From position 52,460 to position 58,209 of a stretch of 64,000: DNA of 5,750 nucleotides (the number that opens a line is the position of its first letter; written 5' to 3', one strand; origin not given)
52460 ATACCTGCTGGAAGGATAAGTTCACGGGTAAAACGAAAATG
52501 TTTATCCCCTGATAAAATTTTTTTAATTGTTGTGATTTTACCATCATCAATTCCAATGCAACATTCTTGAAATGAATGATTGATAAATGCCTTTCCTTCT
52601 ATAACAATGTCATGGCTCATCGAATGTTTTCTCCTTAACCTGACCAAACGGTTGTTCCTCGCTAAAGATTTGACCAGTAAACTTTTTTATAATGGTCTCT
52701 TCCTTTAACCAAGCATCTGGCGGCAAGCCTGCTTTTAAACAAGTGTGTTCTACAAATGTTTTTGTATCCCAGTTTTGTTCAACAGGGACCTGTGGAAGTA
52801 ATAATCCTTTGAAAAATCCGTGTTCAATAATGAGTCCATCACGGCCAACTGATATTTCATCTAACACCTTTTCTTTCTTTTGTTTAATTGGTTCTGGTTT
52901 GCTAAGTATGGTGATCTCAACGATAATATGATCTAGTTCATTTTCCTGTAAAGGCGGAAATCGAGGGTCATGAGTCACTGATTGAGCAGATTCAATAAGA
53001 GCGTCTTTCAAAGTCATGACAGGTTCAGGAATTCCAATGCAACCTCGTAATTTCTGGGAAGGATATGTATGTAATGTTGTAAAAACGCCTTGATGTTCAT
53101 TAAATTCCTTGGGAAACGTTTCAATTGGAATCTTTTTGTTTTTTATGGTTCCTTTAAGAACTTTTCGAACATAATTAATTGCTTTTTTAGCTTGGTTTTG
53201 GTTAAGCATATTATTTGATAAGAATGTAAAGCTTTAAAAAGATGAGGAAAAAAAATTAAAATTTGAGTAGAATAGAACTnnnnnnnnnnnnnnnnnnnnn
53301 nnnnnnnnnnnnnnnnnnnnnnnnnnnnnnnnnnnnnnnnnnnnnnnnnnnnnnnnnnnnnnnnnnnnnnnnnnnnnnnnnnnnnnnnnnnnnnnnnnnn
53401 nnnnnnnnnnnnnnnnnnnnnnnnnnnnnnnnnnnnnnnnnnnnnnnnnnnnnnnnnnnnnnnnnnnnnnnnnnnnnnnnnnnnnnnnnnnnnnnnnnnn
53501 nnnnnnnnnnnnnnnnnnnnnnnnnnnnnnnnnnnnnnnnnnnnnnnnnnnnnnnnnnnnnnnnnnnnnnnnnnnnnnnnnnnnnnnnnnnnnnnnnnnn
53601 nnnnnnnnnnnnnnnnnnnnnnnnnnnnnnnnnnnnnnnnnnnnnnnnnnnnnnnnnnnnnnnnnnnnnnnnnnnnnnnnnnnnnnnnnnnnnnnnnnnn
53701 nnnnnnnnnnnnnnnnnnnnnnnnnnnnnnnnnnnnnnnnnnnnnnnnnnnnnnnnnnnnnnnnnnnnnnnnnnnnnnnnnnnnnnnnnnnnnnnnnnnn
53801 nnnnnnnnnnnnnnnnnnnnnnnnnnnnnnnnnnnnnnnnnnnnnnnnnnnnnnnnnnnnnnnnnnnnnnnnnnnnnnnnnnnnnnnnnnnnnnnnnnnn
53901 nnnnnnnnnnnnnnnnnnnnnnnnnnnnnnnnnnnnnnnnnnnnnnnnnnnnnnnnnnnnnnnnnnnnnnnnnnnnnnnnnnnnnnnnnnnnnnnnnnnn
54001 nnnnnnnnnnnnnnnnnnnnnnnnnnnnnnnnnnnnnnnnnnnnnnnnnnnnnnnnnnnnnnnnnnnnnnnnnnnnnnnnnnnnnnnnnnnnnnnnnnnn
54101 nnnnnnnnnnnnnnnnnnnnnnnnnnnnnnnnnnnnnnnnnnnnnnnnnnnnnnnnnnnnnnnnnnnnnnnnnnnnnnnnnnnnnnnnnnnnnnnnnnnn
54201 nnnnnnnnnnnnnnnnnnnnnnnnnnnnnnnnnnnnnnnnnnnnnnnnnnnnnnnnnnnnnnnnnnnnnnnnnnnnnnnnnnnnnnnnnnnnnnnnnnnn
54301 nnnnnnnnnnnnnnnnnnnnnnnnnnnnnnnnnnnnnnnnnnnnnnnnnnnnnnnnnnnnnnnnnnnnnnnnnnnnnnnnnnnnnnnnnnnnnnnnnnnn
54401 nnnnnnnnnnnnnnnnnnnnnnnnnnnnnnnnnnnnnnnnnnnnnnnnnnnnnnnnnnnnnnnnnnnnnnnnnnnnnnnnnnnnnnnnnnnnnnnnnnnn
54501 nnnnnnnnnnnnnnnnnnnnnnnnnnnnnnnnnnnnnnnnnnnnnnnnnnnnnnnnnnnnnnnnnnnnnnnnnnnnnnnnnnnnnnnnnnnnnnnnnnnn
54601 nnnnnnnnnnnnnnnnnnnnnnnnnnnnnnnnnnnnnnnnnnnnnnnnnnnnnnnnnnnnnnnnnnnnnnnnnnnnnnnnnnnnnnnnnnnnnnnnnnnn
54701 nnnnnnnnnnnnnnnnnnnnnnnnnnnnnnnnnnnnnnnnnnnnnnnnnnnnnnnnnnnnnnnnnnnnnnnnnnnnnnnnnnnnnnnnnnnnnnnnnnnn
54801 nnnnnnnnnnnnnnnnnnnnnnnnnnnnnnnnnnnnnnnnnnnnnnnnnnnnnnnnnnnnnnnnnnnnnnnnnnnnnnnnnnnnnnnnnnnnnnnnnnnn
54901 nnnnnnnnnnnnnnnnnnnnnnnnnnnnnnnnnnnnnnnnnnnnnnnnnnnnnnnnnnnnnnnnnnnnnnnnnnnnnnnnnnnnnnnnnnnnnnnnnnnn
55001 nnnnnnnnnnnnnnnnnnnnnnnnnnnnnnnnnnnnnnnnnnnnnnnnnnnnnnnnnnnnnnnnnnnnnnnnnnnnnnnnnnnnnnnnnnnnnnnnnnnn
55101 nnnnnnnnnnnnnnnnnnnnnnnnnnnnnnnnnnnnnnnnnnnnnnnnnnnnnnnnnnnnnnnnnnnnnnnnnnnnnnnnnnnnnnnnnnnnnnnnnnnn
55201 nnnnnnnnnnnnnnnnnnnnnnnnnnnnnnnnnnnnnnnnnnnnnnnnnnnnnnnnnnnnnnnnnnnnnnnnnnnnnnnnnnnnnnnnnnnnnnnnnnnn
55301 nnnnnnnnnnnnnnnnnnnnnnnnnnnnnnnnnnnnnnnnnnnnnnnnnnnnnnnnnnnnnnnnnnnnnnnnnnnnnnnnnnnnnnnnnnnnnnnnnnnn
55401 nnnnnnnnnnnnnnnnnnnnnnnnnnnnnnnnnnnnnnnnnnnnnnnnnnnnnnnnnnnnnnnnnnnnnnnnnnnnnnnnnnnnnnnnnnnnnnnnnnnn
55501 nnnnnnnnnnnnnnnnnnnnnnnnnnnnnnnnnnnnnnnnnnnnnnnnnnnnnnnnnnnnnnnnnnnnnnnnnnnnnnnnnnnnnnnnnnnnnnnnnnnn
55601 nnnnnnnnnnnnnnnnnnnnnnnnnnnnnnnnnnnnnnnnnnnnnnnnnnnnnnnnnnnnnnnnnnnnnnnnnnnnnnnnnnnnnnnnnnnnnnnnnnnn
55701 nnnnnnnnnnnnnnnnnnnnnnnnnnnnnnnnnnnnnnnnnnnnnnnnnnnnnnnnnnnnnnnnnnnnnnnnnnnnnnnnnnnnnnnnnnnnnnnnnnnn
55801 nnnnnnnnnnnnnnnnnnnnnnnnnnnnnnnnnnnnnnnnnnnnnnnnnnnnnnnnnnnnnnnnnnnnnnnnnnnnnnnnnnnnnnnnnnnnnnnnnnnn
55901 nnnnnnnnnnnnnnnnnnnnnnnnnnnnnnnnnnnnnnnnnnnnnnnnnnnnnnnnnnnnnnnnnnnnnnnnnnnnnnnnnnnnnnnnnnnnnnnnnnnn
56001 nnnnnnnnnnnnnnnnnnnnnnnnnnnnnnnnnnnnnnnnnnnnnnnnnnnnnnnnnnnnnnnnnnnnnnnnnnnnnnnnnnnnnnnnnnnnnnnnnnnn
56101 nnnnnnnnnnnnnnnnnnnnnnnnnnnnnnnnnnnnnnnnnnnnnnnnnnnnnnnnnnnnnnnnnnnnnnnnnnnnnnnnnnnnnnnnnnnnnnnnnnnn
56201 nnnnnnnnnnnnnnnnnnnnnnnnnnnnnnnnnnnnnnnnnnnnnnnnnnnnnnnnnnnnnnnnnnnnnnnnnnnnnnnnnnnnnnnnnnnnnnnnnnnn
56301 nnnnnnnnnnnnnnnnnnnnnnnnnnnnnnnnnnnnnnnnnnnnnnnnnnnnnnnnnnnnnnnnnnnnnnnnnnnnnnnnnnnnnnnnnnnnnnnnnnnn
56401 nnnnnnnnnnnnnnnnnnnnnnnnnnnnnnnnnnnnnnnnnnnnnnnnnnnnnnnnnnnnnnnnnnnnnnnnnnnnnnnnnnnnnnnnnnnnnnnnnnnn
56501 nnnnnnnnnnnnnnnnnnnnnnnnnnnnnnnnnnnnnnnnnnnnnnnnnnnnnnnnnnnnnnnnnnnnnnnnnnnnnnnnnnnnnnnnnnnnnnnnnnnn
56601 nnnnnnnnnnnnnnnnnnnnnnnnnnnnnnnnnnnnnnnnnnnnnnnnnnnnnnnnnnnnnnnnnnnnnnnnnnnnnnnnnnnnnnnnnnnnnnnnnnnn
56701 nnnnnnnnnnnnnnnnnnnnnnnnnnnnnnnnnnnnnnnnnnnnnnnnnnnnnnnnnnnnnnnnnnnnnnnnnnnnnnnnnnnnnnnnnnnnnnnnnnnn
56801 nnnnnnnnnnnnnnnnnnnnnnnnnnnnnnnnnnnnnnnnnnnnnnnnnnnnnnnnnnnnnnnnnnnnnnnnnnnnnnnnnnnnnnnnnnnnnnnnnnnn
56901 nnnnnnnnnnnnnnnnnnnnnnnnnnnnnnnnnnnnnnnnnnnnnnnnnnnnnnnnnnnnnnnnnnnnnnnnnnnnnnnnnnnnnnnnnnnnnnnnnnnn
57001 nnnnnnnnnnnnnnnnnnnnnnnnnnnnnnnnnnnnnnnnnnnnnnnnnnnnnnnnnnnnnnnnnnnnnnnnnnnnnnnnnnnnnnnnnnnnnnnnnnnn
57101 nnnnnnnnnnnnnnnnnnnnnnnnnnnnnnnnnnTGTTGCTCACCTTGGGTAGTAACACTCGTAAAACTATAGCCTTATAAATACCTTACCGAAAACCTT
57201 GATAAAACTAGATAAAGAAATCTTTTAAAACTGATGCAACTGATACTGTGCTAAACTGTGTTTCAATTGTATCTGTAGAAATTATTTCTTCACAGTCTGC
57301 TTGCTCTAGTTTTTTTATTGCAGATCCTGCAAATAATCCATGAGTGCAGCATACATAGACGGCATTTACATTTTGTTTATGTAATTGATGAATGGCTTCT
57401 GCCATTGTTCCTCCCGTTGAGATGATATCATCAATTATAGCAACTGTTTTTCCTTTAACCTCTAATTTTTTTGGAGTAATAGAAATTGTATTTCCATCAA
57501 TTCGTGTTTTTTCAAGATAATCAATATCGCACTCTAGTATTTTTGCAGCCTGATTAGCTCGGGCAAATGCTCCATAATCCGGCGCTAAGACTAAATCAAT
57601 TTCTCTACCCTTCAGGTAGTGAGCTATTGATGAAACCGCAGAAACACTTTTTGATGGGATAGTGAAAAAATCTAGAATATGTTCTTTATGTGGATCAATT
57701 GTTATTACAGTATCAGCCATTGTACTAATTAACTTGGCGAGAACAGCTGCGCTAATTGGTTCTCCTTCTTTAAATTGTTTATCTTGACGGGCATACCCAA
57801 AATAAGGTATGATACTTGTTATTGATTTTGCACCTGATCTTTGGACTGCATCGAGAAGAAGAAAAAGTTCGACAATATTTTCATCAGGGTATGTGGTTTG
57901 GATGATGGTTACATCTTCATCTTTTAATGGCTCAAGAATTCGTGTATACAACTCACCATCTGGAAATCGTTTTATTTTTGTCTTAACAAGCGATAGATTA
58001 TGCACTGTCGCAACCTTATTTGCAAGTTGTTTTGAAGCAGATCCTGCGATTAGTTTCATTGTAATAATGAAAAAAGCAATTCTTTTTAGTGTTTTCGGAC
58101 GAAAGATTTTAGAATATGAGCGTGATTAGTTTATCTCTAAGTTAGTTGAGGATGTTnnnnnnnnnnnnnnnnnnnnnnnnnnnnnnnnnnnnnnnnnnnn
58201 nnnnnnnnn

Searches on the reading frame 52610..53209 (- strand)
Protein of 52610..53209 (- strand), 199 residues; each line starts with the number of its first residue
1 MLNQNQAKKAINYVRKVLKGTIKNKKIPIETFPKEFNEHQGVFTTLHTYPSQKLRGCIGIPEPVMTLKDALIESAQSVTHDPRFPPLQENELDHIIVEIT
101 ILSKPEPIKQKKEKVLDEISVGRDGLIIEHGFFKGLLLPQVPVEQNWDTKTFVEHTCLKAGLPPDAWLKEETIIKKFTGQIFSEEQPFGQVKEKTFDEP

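Call 16: search_protein_families(library=pfam, proteins=[window:52610-53209:-], max_evalue=0.001)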
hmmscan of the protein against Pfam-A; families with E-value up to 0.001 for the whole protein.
window:52610-53209:- (199 aa): 1 family
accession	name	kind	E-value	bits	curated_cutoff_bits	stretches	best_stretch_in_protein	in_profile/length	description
PF01871.22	AMMECR1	-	3.6e-50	170.2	25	1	12-182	2-168/168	AMMECR1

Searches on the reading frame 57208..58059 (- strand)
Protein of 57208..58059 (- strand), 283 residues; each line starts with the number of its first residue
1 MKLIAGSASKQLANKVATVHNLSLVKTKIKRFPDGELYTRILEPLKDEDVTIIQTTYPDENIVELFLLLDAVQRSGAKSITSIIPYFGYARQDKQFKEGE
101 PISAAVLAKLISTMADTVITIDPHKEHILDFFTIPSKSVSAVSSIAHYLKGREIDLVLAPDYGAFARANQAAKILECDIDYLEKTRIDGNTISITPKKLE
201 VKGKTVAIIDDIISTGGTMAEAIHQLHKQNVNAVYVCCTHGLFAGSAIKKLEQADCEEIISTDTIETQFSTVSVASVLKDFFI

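Call 16: search_protein_families(library=pfam, proteins=[window:57208-58059:-], max_evalue=0.001)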
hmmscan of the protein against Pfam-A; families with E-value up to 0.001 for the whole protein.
window:57208-58059:- (283 aa): 5 families
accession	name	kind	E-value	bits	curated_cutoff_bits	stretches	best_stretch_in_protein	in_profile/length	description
PF13793.12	Pribosyltran_N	-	2.2e-35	121.5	25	1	1-114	1-116/117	N-terminal domain of ribose phosphate pyrophosphokinase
PF00156.33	Pribosyltran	-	6.4e-17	61.8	26.3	1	150-260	26-141/158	Phosphoribosyl transferase domain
PF14572.12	Pribosyl_synth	-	1.8e-10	41.5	27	1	200-272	80-152/184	Phosphoribosyl synthetase-associated domain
PF14681.12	UPRTase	-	2.7e-05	24.2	27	1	195-265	114-182/206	Uracil phosphoribosyltransferase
PF15609.12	PRTase_2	-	0.00051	20.1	28.8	1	201-239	117-155/188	Phosphoribosyl transferase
